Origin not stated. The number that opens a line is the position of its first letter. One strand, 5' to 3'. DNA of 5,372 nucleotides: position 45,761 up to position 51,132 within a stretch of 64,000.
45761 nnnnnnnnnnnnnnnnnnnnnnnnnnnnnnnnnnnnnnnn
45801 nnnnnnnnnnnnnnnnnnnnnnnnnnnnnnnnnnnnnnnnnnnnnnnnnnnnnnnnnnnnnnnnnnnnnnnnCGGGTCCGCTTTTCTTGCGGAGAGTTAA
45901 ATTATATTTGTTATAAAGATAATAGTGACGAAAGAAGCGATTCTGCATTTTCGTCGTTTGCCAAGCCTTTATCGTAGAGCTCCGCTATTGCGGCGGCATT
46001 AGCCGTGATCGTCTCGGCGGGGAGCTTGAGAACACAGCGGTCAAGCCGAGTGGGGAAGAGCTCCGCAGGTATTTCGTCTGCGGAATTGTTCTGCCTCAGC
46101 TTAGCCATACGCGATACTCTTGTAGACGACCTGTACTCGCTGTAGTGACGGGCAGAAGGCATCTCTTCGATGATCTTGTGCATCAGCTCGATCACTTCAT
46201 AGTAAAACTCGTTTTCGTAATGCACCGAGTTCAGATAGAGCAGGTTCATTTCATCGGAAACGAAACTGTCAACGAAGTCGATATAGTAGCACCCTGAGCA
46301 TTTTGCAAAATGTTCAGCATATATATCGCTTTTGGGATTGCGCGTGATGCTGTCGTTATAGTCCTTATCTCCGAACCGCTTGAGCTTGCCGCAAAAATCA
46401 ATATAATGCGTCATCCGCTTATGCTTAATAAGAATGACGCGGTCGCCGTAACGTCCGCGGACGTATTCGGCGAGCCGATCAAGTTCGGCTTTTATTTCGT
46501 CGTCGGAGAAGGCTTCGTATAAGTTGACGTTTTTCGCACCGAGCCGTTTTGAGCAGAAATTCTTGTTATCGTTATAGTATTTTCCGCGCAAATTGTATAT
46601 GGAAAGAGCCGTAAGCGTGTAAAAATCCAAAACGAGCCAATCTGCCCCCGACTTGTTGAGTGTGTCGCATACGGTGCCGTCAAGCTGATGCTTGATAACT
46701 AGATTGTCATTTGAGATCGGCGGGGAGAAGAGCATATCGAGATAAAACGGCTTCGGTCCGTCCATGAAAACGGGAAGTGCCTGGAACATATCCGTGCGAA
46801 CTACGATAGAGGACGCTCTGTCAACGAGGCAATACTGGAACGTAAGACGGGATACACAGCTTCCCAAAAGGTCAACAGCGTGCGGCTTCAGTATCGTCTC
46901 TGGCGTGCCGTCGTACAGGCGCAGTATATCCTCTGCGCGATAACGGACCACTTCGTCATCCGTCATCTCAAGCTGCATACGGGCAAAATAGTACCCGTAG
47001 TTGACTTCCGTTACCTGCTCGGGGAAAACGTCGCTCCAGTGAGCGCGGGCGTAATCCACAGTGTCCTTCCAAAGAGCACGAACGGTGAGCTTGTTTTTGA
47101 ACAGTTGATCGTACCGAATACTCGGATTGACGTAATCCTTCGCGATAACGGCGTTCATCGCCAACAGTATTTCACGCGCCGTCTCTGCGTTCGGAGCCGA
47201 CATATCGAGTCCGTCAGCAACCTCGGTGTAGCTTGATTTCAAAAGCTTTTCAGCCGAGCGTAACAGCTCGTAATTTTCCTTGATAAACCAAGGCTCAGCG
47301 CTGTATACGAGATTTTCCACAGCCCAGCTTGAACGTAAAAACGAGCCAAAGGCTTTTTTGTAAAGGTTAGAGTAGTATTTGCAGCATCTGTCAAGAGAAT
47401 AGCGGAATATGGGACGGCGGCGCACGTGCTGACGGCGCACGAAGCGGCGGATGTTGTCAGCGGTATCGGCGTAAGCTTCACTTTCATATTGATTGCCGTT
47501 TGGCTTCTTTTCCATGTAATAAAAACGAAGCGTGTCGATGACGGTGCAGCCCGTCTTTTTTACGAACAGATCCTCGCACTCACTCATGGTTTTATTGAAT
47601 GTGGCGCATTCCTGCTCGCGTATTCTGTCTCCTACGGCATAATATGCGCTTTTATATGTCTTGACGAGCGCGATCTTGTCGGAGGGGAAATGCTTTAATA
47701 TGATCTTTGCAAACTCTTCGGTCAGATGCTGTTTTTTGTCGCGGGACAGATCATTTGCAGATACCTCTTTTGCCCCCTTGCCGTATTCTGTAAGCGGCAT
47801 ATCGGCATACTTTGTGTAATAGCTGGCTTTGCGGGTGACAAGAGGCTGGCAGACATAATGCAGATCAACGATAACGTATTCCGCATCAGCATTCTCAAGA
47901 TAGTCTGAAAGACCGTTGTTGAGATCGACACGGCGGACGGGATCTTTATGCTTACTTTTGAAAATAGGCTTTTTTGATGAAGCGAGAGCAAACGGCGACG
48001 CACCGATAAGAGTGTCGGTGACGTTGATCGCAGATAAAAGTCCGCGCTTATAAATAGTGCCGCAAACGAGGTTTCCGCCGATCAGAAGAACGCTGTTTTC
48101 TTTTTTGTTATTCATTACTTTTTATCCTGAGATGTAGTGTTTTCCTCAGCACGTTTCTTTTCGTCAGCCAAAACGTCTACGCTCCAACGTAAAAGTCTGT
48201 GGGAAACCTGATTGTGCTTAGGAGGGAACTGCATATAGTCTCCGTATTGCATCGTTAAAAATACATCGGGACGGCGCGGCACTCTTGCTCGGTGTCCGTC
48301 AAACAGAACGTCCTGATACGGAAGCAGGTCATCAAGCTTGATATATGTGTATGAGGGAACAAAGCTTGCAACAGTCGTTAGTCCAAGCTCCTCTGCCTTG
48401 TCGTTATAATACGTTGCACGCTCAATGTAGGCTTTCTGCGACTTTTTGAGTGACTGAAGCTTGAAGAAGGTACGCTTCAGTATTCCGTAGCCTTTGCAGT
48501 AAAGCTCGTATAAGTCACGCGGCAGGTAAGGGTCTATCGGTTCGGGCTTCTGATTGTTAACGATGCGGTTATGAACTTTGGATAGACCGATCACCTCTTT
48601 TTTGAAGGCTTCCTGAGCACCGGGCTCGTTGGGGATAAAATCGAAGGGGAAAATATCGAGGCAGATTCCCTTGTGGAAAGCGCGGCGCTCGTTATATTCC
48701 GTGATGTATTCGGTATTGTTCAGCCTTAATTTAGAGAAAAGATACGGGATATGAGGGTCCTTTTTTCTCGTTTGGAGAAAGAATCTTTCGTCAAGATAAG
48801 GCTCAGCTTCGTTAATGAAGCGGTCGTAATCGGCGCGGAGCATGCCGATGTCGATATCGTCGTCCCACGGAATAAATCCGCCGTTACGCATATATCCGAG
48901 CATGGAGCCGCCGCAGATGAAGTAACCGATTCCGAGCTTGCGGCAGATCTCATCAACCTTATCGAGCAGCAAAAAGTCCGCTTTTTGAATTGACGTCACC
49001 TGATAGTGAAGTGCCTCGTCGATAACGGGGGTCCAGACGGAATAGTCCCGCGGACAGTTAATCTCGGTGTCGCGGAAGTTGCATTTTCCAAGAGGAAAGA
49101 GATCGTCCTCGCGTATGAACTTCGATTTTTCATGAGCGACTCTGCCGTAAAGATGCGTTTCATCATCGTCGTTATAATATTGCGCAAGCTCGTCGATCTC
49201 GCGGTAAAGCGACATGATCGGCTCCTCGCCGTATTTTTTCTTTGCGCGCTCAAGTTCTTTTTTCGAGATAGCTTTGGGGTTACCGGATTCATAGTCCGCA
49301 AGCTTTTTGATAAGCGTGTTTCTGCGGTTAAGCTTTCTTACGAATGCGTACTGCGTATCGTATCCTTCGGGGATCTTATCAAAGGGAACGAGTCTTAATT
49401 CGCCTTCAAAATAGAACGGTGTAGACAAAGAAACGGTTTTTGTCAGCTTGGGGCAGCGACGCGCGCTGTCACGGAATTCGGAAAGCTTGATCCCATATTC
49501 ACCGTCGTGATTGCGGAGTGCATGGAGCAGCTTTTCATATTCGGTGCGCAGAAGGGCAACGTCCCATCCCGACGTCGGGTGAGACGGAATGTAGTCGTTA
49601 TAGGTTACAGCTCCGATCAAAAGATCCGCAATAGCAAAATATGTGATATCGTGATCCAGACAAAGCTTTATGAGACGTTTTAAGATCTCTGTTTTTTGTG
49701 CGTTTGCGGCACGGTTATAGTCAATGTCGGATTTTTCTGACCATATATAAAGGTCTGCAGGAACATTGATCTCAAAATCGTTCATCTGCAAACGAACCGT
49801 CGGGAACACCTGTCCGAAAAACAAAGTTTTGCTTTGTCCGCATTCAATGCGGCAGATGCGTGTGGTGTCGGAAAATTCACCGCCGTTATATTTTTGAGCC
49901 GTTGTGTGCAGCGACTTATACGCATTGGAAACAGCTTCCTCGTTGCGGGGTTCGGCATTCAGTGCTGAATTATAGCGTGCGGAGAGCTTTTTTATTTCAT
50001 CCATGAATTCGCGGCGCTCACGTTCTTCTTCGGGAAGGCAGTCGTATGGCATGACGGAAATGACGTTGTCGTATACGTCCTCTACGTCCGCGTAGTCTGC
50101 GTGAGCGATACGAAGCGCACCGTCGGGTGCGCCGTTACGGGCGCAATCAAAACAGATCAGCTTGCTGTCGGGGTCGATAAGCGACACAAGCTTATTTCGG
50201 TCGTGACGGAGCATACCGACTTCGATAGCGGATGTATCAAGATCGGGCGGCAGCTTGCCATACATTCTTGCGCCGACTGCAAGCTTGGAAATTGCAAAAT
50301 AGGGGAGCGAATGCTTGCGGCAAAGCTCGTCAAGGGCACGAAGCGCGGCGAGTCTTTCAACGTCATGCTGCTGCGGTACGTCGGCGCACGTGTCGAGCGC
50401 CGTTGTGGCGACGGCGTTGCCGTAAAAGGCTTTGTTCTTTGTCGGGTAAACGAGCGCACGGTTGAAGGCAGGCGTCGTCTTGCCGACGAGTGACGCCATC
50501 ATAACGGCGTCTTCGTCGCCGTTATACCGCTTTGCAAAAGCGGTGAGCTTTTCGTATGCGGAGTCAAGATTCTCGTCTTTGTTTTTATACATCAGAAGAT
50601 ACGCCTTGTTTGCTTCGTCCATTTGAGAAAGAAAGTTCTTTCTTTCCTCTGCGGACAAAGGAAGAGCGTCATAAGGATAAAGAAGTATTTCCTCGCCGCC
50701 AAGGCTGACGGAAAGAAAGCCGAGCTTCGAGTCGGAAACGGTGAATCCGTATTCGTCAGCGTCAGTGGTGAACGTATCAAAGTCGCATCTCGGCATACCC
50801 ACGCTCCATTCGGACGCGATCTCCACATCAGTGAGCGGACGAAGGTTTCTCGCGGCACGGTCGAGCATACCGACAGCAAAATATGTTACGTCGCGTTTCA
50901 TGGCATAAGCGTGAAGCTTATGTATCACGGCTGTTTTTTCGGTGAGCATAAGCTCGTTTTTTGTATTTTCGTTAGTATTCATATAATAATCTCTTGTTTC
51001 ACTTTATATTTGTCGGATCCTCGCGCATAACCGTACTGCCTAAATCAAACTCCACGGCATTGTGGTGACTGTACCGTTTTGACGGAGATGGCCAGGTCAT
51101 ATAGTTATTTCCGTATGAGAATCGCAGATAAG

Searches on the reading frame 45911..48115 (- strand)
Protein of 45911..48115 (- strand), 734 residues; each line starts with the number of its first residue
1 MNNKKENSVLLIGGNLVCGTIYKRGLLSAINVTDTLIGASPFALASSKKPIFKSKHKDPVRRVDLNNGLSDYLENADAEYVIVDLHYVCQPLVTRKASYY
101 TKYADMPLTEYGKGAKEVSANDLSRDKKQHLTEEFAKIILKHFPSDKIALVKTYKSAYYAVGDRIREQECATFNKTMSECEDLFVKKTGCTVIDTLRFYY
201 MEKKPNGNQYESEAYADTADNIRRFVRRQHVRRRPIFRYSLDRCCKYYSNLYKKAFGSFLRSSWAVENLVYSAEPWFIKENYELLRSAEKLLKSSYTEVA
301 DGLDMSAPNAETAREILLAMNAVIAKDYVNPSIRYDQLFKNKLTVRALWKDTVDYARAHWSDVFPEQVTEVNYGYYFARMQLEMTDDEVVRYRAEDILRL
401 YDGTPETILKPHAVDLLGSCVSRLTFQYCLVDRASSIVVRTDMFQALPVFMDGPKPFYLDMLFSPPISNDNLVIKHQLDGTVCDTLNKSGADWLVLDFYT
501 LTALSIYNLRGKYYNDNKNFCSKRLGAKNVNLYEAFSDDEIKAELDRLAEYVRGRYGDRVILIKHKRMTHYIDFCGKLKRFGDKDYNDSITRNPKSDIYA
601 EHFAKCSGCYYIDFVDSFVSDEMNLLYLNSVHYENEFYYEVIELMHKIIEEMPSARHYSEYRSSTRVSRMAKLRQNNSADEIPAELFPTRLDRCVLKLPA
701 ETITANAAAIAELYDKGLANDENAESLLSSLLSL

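Call 3: search_protein_families(library=pfam, proteins=[window:45911-48115:-])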
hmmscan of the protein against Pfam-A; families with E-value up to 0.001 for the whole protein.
window:45911-48115:- (734 aa): 1 family
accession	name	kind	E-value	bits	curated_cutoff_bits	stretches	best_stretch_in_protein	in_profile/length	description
PF19786.4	DUF6270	-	7.8e-07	29.7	27.5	0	51-192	46-199/222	Family of unknown function (DUF6270)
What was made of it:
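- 45911..48115 (-): DUF6270-containing protein (734 aa), function unknown, conserved in the full cassette. PF19786 29.7 bits (call 3).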

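Call 4: search_protein_families(library=ncbifam, proteins=[window:45911-48115:-])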
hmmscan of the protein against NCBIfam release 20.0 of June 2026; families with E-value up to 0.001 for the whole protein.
window:45911-48115:- (734 aa): 0 families

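Call 61: search_solved_structures(query=window:45911-48115:-, max_evalue=0.01)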
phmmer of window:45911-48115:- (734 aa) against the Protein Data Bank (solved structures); distinct sequences matched with E-value up to 0.01: 0.
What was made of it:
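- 45911..48115 (-): No PDB relative (call 61).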

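Call 63: search_protein_families(library=pfam, proteins=[window:45911-48115:-], max_evalue=1)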
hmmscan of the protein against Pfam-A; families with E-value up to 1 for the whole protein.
window:45911-48115:- (734 aa): 1 family
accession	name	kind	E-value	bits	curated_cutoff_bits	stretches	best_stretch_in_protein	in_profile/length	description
PF19786.4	DUF6270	-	7.8e-07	29.7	27.5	2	51-192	46-199/222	Family of unknown function (DUF6270)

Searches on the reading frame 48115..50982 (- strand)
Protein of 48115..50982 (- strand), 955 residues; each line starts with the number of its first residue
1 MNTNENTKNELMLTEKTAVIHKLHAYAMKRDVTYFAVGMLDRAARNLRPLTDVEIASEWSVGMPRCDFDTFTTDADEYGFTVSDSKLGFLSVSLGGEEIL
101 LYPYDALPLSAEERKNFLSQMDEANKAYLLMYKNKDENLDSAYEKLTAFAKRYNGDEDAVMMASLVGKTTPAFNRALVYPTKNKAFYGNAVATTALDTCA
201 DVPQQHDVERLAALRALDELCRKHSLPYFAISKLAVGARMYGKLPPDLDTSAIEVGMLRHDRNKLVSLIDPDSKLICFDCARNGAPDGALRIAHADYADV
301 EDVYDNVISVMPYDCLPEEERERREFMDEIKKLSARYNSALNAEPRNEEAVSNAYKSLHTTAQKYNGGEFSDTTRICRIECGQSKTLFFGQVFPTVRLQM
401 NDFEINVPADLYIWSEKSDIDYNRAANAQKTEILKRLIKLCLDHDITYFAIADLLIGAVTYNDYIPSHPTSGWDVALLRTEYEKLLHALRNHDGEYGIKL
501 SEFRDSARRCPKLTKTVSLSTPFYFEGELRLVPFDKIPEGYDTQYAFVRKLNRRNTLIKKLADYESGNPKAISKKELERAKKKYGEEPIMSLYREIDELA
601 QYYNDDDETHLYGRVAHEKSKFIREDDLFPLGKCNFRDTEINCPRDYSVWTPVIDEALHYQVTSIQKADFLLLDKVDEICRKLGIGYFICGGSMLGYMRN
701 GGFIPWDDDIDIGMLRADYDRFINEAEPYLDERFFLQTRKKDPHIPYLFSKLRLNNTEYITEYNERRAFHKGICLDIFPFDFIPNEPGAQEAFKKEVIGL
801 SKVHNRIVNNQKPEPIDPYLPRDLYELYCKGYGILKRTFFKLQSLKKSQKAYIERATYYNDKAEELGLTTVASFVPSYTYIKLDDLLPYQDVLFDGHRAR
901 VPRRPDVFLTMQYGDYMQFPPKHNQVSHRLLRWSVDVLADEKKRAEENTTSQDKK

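Call 3: search_protein_families(library=pfam, proteins=[window:48115-50982:-])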
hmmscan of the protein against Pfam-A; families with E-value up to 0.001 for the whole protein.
window:48115-50982:- (955 aa): 1 family
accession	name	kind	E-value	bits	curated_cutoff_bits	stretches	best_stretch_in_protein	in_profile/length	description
PF04991.19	LicD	-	1e-44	153.8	22.6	1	680-914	1-227/227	LicD family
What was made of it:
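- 48115..50982 (-): Large LicD-family phosphotransferase (955 aa; catalytic domain 680-914; N-terminal about 670 aa unassigned), candidate consumer. PF04991 153.8 bits (call 3).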

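Call 4: search_protein_families(library=ncbifam, proteins=[window:48115-50982:-])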
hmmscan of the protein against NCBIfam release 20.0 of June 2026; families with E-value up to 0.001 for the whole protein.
window:48115-50982:- (955 aa): 1 family
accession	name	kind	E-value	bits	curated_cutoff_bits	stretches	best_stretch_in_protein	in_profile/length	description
NF045866.1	GGPL_Ptran_Mf1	equivalog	2.8e-16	60.3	225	1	667-725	3-61/240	diacylglycerol cholinephosphotransferase Mf1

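Call 62: search_solved_structures(query=window:48115-50982:-, max_evalue=0.01)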
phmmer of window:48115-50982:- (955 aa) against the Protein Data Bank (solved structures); distinct sequences matched with E-value up to 0.01: 1.
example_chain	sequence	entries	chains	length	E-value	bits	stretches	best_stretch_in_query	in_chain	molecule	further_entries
6kaj_A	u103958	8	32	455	5.7e-05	24.3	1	680-736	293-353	Fukutin-related protein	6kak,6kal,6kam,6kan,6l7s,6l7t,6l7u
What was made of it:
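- Tried and rejected: The large LicD protein gave only a weak FKRP hit to its catalytic domain and nothing for its N-terminal 670 residues (calls 61, 62).
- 48115..50982 (-): The only PDB hit is FKRP, which by background knowledge is a CDP-ribitol ribitol-phosphate transferase (6kaj, E 5.7e-5, call 62).
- The LicD catalytic domain matches FKRP in PDB 6kaj (call 62).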

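Call 63: search_protein_families(library=pfam, proteins=[window:48115-50982:-], max_evalue=1)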
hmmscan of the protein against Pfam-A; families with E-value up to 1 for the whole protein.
window:48115-50982:- (955 aa): 1 family
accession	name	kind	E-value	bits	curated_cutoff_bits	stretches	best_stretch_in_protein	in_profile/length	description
PF04991.19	LicD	-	1e-44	153.8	22.6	2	680-914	1-227/227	LicD family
